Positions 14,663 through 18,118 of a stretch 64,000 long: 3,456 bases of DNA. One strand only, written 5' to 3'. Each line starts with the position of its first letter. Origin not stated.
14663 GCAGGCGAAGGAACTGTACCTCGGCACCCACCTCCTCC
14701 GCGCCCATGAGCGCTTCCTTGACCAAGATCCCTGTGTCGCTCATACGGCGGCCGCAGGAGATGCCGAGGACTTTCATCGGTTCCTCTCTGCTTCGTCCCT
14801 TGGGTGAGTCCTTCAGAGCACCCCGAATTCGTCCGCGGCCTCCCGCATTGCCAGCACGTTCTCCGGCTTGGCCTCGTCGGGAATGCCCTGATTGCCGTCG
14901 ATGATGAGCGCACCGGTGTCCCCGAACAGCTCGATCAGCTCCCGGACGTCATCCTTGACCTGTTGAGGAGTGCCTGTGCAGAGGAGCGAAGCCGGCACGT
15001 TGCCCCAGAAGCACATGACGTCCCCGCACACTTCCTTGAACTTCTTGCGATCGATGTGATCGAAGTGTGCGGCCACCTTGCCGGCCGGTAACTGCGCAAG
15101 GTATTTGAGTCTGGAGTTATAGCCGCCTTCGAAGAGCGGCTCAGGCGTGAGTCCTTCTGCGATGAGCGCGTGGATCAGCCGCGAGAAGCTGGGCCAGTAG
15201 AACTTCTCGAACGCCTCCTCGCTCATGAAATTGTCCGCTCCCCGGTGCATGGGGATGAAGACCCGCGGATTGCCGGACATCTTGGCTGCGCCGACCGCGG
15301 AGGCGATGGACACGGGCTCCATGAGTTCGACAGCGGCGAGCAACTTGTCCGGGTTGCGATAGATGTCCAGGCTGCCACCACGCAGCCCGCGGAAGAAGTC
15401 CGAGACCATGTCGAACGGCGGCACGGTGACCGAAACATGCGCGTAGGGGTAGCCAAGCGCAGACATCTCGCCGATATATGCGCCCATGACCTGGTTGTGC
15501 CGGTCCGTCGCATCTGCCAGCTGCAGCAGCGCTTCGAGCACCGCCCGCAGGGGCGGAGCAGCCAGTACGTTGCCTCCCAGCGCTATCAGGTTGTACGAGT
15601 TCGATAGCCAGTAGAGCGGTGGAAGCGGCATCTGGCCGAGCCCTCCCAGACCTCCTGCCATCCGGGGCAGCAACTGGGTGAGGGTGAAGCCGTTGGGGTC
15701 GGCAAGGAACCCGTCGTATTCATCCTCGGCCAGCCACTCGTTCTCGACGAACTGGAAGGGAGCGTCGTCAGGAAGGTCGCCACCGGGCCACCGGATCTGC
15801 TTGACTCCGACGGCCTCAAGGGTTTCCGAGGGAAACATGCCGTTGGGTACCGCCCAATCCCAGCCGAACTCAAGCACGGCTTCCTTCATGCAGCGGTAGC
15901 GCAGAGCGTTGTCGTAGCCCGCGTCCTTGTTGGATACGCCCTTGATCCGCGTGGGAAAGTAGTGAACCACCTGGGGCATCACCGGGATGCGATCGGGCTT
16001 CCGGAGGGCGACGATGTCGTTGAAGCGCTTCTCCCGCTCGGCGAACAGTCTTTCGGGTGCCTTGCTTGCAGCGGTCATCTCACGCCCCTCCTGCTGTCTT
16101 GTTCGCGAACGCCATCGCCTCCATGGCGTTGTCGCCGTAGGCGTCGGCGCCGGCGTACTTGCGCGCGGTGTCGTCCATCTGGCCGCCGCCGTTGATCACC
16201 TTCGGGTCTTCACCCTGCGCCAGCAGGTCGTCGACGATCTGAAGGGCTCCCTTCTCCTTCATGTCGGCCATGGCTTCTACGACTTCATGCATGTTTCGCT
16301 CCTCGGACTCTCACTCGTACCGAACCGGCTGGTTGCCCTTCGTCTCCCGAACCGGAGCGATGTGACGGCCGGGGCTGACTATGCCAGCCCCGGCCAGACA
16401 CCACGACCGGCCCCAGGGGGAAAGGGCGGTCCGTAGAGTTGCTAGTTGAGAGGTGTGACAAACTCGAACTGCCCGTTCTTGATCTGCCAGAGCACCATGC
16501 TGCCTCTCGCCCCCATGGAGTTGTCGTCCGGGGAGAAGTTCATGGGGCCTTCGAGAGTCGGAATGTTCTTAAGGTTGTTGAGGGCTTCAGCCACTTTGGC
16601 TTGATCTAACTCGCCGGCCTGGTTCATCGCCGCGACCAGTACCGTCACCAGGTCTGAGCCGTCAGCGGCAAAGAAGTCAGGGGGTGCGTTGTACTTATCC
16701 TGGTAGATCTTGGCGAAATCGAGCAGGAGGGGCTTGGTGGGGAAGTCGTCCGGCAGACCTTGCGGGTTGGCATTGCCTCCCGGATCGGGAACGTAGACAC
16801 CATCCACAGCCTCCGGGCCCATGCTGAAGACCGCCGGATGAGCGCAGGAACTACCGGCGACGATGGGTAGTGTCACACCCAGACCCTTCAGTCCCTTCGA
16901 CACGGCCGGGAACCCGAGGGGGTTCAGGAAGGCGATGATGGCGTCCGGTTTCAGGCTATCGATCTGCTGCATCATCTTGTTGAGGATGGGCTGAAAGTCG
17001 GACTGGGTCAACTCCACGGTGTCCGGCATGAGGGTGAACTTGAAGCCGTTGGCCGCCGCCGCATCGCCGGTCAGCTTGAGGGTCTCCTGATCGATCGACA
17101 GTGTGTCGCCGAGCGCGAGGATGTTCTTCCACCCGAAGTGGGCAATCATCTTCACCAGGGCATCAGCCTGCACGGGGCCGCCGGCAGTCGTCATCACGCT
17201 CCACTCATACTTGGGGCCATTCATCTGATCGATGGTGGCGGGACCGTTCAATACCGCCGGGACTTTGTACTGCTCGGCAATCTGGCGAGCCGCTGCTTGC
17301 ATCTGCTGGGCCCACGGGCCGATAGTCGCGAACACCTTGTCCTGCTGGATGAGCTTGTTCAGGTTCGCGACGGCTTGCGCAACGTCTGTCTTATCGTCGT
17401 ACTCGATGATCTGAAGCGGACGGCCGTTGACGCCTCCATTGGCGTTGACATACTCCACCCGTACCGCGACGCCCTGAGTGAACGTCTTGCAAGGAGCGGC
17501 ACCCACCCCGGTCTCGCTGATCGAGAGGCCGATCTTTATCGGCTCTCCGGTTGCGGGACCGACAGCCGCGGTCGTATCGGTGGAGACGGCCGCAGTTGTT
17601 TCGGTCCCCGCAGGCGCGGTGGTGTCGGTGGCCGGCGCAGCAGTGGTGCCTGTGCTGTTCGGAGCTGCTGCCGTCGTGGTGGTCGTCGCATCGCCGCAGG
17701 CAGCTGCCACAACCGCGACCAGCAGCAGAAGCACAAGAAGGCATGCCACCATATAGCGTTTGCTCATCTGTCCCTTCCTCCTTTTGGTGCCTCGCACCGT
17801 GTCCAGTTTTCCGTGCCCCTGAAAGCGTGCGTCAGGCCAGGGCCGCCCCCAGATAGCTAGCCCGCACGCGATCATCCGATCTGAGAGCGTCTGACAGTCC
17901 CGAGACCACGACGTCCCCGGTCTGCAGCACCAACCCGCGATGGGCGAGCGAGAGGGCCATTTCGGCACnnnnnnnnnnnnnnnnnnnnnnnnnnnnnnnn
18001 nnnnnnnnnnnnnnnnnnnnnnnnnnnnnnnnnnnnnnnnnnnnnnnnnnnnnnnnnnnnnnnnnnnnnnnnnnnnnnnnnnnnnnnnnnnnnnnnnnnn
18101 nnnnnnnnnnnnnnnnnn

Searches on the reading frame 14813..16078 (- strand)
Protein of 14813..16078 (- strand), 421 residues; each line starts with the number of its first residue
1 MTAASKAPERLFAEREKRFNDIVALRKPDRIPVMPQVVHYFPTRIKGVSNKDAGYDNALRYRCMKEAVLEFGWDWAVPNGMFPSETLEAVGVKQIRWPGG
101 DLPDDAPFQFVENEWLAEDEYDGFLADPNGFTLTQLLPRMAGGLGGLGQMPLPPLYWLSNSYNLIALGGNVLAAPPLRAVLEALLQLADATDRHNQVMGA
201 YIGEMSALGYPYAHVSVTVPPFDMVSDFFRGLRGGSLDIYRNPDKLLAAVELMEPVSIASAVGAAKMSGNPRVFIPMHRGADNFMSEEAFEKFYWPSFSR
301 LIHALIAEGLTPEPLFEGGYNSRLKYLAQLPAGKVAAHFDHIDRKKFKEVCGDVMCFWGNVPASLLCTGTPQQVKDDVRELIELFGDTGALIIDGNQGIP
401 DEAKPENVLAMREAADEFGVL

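Call 30: search_protein_families(library=pfam, proteins=[window:14813-16078:-], max_evalue=0.001)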
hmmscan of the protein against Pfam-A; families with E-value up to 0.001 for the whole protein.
window:14813-16078:- (421 aa): 1 family
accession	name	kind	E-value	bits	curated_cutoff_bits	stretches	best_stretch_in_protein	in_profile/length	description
PF01208.23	URO-D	-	8e-12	45.3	23.9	1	238-417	168-345/346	Uroporphyrinogen decarboxylase (URO-D)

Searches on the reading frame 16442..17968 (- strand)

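Call 30: search_protein_families(library=pfam, proteins=[window:16442-17968:-], max_evalue=0.001)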
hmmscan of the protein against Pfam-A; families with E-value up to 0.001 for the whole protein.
window:16442-17968:- (508 aa): 4 families
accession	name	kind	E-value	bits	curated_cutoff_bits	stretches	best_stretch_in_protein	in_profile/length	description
PF13458.12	Peripla_BP_6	-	2.9e-54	185.5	31.7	1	143-499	1-342/343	Periplasmic binding protein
PF13433.12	Peripla_BP_5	-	1.4e-17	64.3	27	1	144-504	1-345/363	Periplasmic binding protein domain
PF01094.35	ANF_receptor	-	2.1e-15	57.1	25.4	1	171-350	10-187/353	Receptor family ligand binding region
PF21827.1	New_glue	-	3.4e-05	24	31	1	76-136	5-63/94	New glue protein family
